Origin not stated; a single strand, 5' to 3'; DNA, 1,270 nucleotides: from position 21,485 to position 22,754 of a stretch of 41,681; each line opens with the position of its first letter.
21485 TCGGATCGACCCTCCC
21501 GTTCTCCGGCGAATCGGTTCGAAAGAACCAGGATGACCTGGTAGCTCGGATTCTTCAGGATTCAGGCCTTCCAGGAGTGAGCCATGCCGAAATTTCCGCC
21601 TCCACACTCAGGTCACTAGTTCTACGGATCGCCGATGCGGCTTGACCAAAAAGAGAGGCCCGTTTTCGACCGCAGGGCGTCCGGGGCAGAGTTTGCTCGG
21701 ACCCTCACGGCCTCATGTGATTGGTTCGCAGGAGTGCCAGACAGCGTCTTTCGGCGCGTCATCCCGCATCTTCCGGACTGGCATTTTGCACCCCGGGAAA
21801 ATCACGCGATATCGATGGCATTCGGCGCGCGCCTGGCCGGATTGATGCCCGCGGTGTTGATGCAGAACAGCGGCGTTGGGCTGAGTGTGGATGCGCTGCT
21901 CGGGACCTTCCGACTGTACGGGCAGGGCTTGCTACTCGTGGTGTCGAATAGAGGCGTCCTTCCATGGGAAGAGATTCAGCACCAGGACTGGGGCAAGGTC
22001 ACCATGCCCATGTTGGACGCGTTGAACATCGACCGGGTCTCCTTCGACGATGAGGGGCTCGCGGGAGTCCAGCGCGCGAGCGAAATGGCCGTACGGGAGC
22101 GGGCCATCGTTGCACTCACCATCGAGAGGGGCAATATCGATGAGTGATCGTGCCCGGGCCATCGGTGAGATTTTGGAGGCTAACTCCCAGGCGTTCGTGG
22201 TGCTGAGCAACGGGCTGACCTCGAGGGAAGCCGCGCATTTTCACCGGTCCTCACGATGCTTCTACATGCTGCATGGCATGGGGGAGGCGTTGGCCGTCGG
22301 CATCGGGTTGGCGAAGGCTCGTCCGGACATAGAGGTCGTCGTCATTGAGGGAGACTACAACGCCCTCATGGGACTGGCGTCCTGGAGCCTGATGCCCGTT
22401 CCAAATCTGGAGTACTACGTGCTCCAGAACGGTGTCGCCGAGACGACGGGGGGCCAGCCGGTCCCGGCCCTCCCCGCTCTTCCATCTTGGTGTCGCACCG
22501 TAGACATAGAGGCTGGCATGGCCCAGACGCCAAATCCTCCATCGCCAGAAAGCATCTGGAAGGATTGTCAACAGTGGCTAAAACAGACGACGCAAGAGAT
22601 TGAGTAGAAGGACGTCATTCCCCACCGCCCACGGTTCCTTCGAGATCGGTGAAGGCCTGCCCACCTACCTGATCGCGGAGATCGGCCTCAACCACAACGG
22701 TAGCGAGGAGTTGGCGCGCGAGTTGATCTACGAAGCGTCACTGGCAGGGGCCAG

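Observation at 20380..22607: Split sulfopyruvate/phosphonopyruvate-decarboxylase-like ThDP enzyme plus Fe-ADH inside a sugar operon, with no PEP mutase in sight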

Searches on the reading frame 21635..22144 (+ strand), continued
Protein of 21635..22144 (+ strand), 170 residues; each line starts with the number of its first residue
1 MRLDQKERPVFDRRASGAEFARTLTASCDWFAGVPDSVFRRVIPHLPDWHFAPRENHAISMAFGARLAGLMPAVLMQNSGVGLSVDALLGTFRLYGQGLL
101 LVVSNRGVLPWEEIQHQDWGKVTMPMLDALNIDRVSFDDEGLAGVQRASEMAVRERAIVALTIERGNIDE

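Call 28: search_solved_structures(query=window:21635-22144:+, max_evalue=1, show_alignments=3)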
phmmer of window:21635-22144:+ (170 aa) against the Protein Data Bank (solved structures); distinct sequences matched with E-value up to 1: 4.
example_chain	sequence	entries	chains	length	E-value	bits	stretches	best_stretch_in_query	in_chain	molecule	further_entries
9iz3_A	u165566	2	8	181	1e-07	35.2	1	53-144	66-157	Putative phosphonopyruvate decarboxylase alpha subunit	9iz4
9u8r_A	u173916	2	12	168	0.00012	25.2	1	54-126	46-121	Thiamine pyrophosphate enzyme N-terminal TPP-binding domain-containing protein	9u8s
9u8q_A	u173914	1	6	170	0.00012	25.2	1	54-126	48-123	Thiamine pyrophosphate enzyme N-terminal TPP-binding domain-containing protein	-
4wbt_A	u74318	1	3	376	0.48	13.4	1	14-111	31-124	Probable histidinol-phosphate aminotransferase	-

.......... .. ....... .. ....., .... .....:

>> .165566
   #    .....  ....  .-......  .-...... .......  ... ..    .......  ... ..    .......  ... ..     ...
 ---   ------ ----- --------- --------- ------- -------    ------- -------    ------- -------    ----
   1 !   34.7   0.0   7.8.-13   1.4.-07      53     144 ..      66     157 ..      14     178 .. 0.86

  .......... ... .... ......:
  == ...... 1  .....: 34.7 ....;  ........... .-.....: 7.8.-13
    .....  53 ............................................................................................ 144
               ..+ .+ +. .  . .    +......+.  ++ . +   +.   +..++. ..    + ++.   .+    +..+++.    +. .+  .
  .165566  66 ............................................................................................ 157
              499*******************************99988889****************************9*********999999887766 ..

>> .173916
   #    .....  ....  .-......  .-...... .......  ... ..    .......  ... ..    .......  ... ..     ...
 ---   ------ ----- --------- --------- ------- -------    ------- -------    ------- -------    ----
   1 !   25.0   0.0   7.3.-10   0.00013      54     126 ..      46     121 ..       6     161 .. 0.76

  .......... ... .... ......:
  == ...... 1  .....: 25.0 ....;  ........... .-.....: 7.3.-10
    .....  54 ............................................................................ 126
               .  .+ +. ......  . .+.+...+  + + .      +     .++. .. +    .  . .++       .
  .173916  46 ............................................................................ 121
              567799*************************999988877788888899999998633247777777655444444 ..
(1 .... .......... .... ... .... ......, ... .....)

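Call 40: find_related_loci(query=A1, collection=metagenome_contigs, flank=10000)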
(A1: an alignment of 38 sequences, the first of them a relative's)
Query A1 (170 aa) in metagenome_contigs; peptide patterns used: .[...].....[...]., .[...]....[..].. (x = any residue, [..] = any of these).
297 stretches matched a pattern; 48 encode a relative of the query (tblastn E <= 1e-3); 48 distinct loci.
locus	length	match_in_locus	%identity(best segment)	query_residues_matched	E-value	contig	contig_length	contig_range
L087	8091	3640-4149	62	1-170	4e-74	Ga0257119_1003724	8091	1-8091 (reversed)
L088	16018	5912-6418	64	1-170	4e-74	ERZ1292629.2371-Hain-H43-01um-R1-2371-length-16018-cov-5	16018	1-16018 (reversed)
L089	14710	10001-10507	65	1-170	2e-73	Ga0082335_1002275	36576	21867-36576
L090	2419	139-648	61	1-170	2e-70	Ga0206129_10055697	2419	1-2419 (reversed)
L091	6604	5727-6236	61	1-170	3e-69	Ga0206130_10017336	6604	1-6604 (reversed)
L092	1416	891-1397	58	1-170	3e-70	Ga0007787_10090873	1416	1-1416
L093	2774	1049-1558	55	1-170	1e-66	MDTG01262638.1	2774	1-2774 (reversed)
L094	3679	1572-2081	56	1-170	3e-66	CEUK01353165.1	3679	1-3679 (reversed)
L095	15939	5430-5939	57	1-170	7e-66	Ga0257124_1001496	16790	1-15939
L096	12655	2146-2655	57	1-170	7e-66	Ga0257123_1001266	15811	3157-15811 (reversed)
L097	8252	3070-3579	57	1-170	1e-65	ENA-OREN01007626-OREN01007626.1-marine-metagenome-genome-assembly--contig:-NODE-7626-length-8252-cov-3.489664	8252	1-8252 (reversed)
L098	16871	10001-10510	55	1-170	4e-65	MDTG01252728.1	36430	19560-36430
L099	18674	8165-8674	53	1-170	6e-62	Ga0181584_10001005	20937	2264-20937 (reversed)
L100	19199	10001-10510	53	1-170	6e-62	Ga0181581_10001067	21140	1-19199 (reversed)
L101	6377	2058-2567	54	1-170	4e-62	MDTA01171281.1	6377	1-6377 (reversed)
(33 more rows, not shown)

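Call 62: search_protein_representatives(protein=window:21635-22144:+)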
Query: 170 residues. Proteins with E-value up to 0.001 (for the whole library): 829; up to 1e-10: 49; up to 1e-30: 10. The best 150 are listed.
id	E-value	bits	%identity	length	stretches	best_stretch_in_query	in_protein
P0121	1.5e-45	171.3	53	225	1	16-168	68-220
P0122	1.3e-44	168.3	64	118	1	1-118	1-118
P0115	2.7e-44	167.2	46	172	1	3-170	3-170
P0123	3.9e-44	166.7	46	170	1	1-170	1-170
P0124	4.5e-41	156.7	49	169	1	7-170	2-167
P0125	3.5e-39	150.6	55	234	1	14-170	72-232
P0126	5.2e-39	150.0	48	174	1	7-170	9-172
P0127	4.5e-36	140.5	51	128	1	48-170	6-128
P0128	2.4e-34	134.9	44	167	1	31-170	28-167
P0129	2.4e-34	134.9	57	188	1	7-117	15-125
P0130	2.0e-24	102.6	52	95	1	76-170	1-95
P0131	1.8e-22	96.2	45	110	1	61-170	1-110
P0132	1.5e-17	80.2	64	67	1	104-170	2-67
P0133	4.8e-17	78.6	53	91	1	61-137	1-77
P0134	5.9e-17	78.3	39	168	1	32-168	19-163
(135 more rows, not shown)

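Call 63: find_encoding_contigs(protein=P0110, flank=10000, max_places=1)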
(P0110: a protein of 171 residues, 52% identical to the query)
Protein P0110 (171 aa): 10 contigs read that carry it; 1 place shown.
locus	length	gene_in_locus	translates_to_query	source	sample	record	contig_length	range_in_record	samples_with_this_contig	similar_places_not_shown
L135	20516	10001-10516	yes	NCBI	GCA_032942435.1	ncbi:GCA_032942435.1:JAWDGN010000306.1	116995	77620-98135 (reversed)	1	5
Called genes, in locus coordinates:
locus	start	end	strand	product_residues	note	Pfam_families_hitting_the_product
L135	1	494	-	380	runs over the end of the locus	PF01041:DegT_DnrJ_EryC1, PF00155:Aminotran_1_2, PF01053:Cys_Met_Meta_PP (weak)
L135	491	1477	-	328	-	PF01073:3Beta_HSD, PF01370:Epimerase, PF02719:Polysacc_synt_2, PF04321:RmlD_sub_bind, PF05368:NmrA (faint), PF08659:KR (weak), PF13460:NAD_binding_10, PF16363:GDP_Man_Dehyd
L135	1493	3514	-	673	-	PF03065:Glyco_hydro_57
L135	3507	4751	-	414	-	PF18130:ATPgrasp_N (weak), PF02655:ATP-grasp_3 (weak), PF13535:ATP-grasp_4 (faint), PF18603:LAL_C2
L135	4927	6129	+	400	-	PF13489:Methyltransf_23 (weak), PF13847:Methyltransf_31, PF08241:Methyltransf_11, PF08242:Methyltransf_12 (faint), PF13649:Methyltransf_25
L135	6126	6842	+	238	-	PF02348:CTP_transf_3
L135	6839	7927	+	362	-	-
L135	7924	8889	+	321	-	PF13489:Methyltransf_23, PF13847:Methyltransf_31, PF08241:Methyltransf_11, PF08242:Methyltransf_12, PF13649:Methyltransf_25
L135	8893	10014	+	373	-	PF00465:Fe-ADH, PF25137:ADH_Fe_C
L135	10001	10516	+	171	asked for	-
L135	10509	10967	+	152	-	PF02775:TPP_enzyme_C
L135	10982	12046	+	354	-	PF03102:NeuB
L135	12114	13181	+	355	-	PF04055:Radical_SAM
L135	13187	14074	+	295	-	PF01370:Epimerase, PF04321:RmlD_sub_bind, PF16363:GDP_Man_Dehyd (weak)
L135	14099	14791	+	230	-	PF13489:Methyltransf_23, PF02353:CMAS, PF13649:Methyltransf_25, PF13847:Methyltransf_31, PF08241:Methyltransf_11, PF08242:Methyltransf_12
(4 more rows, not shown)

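Call 64: find_encoding_contigs(protein=P0059, flank=10000, max_places=1)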
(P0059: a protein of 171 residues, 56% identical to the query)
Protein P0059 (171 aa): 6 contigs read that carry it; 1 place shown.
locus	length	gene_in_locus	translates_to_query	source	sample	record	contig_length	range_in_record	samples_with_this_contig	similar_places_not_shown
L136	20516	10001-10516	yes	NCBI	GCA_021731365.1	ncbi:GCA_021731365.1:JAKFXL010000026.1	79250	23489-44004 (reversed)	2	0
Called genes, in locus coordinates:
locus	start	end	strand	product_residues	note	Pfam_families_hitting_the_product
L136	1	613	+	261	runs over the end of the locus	PF00460:Flg_bb_rod, PF22692:LlgE_F_G_D1, PF06429:Flg_bbr_C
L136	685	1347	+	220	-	PF02107:FlgH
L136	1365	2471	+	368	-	PF02119:FlgI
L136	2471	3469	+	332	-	PF10135:Rod-binding, PF01832:Glucosaminidase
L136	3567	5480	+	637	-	PF00460:Flg_bb_rod (weak), PF22638:FlgK_D1, PF21158:flgK_1st_1, PF06429:Flg_bbr_C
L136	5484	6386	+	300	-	PF00669:Flagellin_N, PF00700:Flagellin_C (weak)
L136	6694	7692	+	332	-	PF00106:adh_short, PF01073:3Beta_HSD, PF01370:Epimerase, PF02719:Polysacc_synt_2, PF04321:RmlD_sub_bind, PF07993:NAD_binding_4 (faint), PF13460:NAD_binding_10, PF16363:GDP_Man_Dehyd, +1 more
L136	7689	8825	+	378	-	PF00155:Aminotran_1_2, PF01041:DegT_DnrJ_EryC1, PF01212:Beta_elim_lyase (weak)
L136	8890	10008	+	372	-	PF00465:Fe-ADH, PF25137:ADH_Fe_C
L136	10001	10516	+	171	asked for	-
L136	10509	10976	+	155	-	PF02775:TPP_enzyme_C (weak)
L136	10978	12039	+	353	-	PF03102:NeuB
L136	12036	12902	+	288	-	PF03102:NeuB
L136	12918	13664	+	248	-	PF00106:adh_short, PF08659:KR, PF23441:SDR, PF13561:adh_short_C2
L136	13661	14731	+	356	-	PF01408:GFO_IDH_MocA, PF02894:GFO_IDH_MocA_C, PF22725:GFO_IDH_MocA_C3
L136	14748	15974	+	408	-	PF13489:Methyltransf_23, PF13649:Methyltransf_25, PF13847:Methyltransf_31, PF08241:Methyltransf_11, PF08242:Methyltransf_12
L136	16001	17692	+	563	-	PF02776:TPP_enzyme_N, PF00205:TPP_enzyme_M, PF02775:TPP_enzyme_C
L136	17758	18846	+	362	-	PF22674:C2185-like_N, PF05050:Methyltransf_21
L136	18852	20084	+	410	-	PF18130:ATPgrasp_N (weak), PF02655:ATP-grasp_3, PF02786:CPSase_L_D2, PF18603:LAL_C2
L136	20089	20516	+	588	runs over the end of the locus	PF02348:CTP_transf_3, PF12804:NTP_transf_3 (weak)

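Call 65: search_solved_structures(query=A1, max_evalue=0.01, show_alignments=2)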
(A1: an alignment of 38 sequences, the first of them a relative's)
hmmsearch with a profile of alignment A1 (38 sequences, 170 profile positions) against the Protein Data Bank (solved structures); distinct sequences matched with E-value up to 0.01: 3.
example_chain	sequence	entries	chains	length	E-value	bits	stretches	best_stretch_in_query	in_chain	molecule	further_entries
9iz3_A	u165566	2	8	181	2.8e-19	72.7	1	13-164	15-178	Putative phosphonopyruvate decarboxylase alpha subunit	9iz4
9u8q_A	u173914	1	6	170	5e-12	49.1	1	24-166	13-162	Thiamine pyrophosphate enzyme N-terminal TPP-binding domain-containing protein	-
9u8r_A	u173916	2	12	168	5.8e-12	48.9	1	26-166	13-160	Thiamine pyrophosphate enzyme N-terminal TPP-binding domain-containing protein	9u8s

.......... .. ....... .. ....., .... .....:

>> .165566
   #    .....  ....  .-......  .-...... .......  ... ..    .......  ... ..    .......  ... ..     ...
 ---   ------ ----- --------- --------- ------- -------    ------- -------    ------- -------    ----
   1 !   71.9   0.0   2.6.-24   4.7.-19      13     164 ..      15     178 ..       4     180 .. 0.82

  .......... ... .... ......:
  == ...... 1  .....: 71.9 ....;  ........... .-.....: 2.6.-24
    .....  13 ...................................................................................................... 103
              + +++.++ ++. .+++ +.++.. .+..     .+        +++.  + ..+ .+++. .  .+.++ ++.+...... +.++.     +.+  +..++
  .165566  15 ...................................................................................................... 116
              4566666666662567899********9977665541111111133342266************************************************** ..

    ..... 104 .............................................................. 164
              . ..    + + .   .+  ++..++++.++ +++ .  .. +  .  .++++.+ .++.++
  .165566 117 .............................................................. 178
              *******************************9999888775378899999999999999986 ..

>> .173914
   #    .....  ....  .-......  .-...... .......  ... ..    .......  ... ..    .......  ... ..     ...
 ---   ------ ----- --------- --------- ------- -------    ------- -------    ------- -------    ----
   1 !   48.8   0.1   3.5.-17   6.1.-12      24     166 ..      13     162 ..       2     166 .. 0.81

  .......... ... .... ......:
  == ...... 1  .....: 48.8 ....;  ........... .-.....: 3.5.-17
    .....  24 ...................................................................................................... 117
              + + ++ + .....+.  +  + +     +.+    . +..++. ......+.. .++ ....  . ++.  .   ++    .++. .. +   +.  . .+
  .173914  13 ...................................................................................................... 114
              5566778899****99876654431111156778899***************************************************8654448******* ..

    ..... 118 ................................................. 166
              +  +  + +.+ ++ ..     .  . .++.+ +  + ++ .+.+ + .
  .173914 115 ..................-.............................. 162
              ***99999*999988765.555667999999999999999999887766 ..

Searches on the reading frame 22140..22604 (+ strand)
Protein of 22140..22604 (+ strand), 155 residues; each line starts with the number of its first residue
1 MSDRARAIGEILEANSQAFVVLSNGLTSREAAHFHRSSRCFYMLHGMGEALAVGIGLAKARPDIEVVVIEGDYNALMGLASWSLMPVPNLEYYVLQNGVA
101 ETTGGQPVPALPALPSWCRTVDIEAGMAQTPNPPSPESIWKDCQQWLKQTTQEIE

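Call 5: search_protein_families(library=pfam, proteins=[window:22140-22604:+], max_evalue=0.01)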
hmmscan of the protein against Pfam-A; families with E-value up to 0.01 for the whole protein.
window:22140-22604:+ (155 aa): 1 family
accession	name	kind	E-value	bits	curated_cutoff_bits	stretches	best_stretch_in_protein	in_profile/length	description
PF02775.26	TPP_enzyme_C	-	9e-06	26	21.9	1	33-109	20-94/151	Thiamine pyrophosphate enzyme, C-terminal TPP binding domain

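Call 6: search_protein_families(library=ncbifam, proteins=[window:22140-22604:+], max_evalue=0.01)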
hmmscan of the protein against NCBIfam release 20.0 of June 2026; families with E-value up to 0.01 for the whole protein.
window:22140-22604:+ (155 aa): 5 families
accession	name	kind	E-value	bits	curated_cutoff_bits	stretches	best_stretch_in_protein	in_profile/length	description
TIGR03297.1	Ppyr-DeCO2ase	equivalog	1.7e-17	63.5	312.5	1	3-108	172-286/360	phosphonopyruvate decarboxylase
TIGR03846.1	sulfopy_beta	equivalog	4.8e-15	55.9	221.5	1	4-111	1-111/182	sulfopyruvate decarboxylase subunit beta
NF004813.0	PRK06163.1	equivalog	3.2e-11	43.3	240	1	37-111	49-126/202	hypothetical protein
NF041171.1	Oxoac_fdxbeta_Archa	equivalog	1.8e-06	27.5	423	1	6-112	20-125/296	2-oxoacid:ferredoxin oxidoreductase subunit beta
TIGR02177.1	PorB_KorB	subfamily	0.00075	19.1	261.9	1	7-111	19-122/286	2-oxoacid:acceptor oxidoreductase, beta subunit, pyruvate/2-ketoisovalerate family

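Call 29: search_solved_structures(query=window:22140-22604:+, max_evalue=1, show_alignments=3)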
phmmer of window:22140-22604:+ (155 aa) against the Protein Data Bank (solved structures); distinct sequences matched with E-value up to 1: 53.
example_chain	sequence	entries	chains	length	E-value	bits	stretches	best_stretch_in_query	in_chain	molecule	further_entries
9iz3_B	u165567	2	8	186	6.8e-13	51.9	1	8-110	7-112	Putative phosphonopyruvate decarboxylase beta subunit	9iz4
6n2n_B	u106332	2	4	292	0.00087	22.3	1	13-110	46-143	Pyruvate ferredoxin/flavodoxin oxidoreductase, beta subunit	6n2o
5b48_B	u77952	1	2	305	0.0016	21.4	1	15-111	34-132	2-oxoacid--ferredoxin oxidoreductase beta subunit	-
9u8q_G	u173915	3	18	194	0.0042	20.1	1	44-117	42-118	Thiamine pyrophosphate enzyme TPP-binding domain-containing protein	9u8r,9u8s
5b46_B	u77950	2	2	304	0.0044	20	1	13-111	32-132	2-oxoacid--ferredoxin oxidoreductase beta subunit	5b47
3e9y_A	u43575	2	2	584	0.018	18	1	44-95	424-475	Acetolactate synthase, chloroplastic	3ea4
6u9h_A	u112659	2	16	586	0.018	18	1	44-95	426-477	Acetolactate synthase, chloroplastic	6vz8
7stq_A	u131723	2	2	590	0.019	18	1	44-95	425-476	Acetolactate synthase, chloroplastic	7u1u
7u25_A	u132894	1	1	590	0.019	18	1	44-95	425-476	Acetolactate synthase, chloroplastic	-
1ybh_A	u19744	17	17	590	0.019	18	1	44-95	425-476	Acetolactate synthase, chloroplast | Acetolactate synthase | Acetolactate synthase, chloroplastic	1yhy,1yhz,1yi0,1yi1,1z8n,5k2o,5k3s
8et5_A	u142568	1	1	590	0.019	18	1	44-95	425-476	Acetolactate synthase, chloroplastic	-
7tzz_A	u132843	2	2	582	0.022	17.8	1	44-95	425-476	Acetolactate synthase, chloroplastic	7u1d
4gpe_A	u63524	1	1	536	0.24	14.4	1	38-97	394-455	Benzoylformate decarboxylase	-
7orx_AAA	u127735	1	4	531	0.49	13.4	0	34-98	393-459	Probable benzoylformate decarboxylase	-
2v3w_A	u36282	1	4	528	0.6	13.1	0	38-98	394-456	BENZOYLFORMATE DECARBOXYLASE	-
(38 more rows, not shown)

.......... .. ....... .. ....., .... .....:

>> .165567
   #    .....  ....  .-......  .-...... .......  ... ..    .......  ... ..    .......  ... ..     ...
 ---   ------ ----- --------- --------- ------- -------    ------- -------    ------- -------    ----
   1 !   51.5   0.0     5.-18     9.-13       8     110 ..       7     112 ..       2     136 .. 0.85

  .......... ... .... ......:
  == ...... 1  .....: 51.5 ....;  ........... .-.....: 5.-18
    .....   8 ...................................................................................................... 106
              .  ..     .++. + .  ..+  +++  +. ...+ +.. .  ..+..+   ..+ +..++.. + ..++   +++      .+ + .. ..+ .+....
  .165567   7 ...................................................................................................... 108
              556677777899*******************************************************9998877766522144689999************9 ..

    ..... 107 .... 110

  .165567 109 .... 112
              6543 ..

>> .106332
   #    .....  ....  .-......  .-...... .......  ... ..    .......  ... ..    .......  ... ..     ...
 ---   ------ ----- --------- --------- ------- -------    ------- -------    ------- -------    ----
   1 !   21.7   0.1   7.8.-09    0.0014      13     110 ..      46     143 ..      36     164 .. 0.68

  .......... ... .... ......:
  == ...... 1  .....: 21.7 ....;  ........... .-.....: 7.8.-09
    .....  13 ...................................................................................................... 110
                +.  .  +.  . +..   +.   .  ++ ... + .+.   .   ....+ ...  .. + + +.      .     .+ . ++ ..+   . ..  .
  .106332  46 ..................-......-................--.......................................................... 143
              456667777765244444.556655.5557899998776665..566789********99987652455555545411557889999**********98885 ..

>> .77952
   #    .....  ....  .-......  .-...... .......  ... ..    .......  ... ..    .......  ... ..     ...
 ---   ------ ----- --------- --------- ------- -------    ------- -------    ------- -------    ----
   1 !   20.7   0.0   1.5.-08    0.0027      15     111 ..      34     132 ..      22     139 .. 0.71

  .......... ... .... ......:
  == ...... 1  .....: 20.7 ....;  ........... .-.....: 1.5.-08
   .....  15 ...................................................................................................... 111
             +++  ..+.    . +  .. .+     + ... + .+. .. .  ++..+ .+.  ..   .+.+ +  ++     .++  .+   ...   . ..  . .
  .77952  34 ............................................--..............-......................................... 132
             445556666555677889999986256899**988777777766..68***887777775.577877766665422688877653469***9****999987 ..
